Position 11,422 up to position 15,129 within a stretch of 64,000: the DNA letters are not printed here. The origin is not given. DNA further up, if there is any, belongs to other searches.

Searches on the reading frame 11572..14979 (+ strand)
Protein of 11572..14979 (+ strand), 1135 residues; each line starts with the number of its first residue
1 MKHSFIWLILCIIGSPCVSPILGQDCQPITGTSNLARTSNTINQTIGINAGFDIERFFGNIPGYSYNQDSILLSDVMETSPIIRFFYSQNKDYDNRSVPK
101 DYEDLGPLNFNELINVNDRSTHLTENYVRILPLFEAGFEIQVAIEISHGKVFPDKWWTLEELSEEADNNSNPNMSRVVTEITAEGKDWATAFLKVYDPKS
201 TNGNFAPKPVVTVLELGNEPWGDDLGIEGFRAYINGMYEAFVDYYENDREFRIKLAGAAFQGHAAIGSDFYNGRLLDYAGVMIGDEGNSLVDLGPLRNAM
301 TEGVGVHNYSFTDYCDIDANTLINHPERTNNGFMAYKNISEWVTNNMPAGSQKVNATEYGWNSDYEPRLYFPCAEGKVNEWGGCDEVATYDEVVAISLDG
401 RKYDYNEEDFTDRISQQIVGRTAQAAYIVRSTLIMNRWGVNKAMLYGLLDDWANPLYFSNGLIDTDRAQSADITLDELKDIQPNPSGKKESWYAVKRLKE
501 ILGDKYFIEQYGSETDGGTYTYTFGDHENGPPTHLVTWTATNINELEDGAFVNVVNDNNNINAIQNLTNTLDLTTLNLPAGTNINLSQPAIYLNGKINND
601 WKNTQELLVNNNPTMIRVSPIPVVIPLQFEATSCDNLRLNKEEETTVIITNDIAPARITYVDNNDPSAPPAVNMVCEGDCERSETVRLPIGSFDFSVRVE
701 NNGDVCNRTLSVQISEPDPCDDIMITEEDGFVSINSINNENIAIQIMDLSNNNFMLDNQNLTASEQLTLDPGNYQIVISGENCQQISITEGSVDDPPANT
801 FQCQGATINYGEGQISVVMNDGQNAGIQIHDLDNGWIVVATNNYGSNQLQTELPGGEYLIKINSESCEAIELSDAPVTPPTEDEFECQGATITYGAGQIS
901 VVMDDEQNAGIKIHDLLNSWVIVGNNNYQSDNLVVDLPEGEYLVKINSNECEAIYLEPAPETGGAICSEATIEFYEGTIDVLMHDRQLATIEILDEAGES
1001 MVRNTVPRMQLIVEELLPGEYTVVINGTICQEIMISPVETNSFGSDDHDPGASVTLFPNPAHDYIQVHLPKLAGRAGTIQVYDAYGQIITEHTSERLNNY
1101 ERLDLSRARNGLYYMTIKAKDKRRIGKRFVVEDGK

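Call 76: search_protein_families(library=pfam, proteins=[window:11572-14979:+], max_evalue=0.00001)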
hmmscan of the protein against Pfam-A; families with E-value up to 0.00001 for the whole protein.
window:11572-14979:+ (1135 aa): 1 family
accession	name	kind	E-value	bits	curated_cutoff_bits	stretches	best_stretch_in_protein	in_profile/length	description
PF18962.6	Por_Secre_tail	-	1.1e-16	61.2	27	1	1056-1131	1-75/75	Secretion system C-terminal sorting domain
